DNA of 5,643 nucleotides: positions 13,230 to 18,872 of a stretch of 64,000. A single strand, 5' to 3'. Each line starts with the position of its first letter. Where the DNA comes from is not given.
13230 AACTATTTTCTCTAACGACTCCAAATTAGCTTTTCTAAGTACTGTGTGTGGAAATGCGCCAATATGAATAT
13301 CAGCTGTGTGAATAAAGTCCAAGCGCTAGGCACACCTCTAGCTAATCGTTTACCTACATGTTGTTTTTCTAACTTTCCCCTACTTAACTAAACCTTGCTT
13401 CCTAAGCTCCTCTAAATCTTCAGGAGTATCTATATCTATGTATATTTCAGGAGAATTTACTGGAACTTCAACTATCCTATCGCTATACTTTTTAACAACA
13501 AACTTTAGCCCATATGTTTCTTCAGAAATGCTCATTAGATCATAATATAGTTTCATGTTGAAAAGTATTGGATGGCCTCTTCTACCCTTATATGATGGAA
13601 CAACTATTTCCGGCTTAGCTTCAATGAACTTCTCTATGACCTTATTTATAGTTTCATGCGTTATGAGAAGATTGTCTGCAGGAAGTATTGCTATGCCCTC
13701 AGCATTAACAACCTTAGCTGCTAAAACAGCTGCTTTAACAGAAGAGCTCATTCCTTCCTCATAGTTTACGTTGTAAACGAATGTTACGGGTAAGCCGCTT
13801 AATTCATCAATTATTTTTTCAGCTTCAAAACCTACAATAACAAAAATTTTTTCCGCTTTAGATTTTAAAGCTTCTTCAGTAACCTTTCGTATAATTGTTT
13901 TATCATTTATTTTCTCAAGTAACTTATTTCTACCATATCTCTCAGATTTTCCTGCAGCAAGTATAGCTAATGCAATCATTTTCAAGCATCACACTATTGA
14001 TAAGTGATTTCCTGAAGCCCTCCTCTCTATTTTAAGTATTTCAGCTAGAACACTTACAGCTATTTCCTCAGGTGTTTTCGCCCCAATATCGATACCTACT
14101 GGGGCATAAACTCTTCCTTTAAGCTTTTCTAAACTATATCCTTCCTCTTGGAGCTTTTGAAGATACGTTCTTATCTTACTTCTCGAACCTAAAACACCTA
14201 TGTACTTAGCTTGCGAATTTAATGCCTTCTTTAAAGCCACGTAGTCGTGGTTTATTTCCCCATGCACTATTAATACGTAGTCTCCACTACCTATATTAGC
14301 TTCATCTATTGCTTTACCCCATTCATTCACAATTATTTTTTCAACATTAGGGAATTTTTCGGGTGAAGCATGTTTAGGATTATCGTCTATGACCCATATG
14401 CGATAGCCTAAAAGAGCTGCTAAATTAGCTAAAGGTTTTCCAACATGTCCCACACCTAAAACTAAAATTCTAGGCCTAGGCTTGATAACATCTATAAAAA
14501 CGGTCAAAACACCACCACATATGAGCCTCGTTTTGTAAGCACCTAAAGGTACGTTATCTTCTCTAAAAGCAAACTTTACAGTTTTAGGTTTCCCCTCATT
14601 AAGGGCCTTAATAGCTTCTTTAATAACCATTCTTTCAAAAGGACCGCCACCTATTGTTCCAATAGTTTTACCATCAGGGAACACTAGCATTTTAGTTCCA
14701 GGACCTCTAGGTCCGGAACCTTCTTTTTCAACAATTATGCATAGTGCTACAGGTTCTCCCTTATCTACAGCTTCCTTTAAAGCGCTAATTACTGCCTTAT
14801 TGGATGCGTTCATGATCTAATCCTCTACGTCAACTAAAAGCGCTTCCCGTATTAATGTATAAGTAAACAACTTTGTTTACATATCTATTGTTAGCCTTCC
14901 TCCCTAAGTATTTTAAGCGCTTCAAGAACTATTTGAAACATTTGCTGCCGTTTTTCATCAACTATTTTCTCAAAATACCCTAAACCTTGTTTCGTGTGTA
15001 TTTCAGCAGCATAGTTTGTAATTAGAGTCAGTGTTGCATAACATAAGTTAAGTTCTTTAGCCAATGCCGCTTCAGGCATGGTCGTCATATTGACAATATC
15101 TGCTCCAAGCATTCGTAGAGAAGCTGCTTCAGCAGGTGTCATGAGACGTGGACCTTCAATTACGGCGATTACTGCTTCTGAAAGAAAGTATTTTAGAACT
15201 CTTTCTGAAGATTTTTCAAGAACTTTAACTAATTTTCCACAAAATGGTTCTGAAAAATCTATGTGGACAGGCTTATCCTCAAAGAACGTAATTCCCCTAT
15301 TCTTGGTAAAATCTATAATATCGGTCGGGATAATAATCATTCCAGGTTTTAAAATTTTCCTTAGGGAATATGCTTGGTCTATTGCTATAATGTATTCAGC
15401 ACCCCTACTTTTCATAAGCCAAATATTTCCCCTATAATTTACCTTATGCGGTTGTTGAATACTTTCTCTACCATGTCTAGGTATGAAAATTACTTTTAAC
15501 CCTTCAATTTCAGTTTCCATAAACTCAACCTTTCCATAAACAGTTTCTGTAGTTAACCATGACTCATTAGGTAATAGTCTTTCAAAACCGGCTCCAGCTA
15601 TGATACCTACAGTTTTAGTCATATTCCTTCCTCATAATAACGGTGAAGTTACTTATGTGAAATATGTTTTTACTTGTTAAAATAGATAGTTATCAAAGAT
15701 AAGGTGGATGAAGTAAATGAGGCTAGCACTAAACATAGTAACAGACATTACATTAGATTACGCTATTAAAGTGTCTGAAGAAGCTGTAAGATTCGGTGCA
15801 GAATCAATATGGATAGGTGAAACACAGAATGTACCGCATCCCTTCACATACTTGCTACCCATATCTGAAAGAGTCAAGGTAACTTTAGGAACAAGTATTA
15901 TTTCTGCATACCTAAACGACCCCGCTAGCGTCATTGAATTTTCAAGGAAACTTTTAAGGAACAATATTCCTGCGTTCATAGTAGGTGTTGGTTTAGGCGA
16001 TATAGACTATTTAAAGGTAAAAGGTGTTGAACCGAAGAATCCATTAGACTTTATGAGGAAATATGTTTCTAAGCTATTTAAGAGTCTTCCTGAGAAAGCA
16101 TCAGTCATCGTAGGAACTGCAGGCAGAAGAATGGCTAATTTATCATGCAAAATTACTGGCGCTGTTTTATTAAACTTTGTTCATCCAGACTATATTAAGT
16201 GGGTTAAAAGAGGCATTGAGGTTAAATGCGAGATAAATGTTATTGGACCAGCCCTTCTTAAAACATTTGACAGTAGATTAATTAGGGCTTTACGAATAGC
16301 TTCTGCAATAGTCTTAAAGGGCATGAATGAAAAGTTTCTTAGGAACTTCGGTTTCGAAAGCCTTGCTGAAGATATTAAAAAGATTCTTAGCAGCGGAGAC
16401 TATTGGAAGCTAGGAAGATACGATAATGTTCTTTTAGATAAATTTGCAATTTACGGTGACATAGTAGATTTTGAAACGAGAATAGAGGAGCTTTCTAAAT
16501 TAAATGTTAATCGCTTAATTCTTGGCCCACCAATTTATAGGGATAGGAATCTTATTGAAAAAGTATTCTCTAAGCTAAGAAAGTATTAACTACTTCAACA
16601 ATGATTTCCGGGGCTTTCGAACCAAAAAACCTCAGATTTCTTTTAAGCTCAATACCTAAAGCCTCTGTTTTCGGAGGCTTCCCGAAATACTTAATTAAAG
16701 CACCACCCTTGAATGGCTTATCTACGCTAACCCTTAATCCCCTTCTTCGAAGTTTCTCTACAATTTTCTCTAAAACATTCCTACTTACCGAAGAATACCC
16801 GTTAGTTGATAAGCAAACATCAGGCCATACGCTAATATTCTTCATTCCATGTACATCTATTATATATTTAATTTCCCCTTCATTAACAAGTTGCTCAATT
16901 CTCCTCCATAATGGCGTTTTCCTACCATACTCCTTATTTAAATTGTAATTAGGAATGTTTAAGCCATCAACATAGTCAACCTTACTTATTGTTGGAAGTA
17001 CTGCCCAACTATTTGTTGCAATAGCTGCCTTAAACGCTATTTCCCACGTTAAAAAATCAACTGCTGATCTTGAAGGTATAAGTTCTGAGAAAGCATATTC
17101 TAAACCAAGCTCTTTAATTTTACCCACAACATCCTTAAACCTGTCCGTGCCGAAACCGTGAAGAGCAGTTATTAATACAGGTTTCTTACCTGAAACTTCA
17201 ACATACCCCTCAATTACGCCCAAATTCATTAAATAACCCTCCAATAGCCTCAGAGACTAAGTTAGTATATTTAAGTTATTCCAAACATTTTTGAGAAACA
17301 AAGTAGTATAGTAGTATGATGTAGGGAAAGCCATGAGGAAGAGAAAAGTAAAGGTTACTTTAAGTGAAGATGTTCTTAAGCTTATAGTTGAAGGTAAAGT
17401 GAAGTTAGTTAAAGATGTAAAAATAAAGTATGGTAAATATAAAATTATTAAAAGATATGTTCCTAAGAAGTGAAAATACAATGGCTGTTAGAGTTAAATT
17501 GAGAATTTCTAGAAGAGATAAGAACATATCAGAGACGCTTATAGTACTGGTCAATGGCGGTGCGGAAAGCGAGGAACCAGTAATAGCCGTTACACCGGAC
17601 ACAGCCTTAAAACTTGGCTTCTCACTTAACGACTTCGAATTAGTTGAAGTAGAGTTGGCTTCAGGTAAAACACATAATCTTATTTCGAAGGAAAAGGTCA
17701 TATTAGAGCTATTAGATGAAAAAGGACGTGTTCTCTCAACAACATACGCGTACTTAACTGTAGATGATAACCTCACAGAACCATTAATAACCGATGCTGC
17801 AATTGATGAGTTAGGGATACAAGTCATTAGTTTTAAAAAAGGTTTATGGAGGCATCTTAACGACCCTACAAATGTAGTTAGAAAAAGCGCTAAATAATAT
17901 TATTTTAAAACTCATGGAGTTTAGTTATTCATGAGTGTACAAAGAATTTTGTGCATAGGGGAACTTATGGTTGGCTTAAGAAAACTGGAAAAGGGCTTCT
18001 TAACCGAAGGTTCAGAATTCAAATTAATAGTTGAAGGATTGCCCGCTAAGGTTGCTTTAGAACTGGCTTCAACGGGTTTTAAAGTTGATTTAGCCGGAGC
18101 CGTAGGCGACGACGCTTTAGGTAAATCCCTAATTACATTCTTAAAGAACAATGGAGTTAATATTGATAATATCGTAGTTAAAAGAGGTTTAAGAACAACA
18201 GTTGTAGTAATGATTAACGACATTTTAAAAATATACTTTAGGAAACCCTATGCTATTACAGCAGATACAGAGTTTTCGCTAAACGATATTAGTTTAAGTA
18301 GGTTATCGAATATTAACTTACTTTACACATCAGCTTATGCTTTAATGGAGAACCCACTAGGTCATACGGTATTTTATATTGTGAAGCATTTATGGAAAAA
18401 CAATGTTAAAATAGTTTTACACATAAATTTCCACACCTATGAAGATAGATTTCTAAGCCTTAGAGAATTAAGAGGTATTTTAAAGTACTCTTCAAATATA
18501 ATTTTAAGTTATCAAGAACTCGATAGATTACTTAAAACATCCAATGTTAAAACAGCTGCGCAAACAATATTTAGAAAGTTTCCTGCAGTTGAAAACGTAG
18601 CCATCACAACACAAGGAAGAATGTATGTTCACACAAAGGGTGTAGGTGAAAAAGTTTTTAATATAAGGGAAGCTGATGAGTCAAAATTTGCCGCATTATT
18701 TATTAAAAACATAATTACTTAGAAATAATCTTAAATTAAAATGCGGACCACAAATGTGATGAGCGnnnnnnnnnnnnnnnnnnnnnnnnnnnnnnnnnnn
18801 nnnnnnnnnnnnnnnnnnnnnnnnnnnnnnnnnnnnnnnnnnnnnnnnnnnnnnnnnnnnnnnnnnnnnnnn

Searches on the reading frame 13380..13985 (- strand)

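Call 62: search_protein_families(library=pfam, proteins=[window:13380-13985:-], max_evalue=0.00001)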
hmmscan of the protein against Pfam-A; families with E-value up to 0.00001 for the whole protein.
window:13380-13985:- (201 aa): 2 families
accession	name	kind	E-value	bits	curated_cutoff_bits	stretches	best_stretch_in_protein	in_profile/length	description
PF12804.13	NTP_transf_3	-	2.4e-31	109.5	27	1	7-167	2-157/160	MobA-like NTP transferase domain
PF02348.25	CTP_transf_3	-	2.5e-07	31.1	22.6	1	8-125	4-119/217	Cytidylyltransferase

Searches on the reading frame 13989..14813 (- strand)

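Call 62: search_protein_families(library=pfam, proteins=[window:13989-14813:-], max_evalue=0.00001)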
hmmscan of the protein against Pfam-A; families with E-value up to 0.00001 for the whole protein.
window:13989-14813:- (274 aa): 2 families
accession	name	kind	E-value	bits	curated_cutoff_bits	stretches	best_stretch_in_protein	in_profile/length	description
PF13478.12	XdhC_C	-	1.1e-38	133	29.7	1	117-259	2-125/125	XdhC Rossmann domain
PF02625.21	XdhC_CoxI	-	4.9e-23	81.3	24.3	1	16-81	2-67/68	XdhC and CoxI family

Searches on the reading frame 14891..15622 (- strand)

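Call 83: search_protein_families(library=pfam, proteins=[window:14891-15622:-], max_evalue=0.00001)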
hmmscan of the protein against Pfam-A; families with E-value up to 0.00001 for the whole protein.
window:14891-15622:- (243 aa): 1 family
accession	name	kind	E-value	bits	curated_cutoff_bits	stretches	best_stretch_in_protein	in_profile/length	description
PF01048.26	PNP_UDP_1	-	3.4e-33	115.4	25.1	1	5-236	2-232/233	Phosphorylase superfamily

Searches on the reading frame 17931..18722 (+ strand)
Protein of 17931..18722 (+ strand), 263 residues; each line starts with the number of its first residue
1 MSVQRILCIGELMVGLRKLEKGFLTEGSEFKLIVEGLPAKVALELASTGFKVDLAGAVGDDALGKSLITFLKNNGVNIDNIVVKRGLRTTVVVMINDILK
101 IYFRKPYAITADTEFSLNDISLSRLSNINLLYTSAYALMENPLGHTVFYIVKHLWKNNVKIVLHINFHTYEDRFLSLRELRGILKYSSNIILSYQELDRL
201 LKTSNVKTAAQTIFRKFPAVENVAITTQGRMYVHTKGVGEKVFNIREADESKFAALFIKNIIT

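Call 83: search_protein_families(library=pfam, proteins=[window:17931-18722:+], max_evalue=0.00001)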
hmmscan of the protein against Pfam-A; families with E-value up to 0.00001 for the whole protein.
window:17931-18722:+ (263 aa): 1 family
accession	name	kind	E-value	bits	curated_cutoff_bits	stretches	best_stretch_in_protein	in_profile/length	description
PF00294.29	PfkB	-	9.1e-15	55.2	25.8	1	4-229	2-228/302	pfkB family carbohydrate kinase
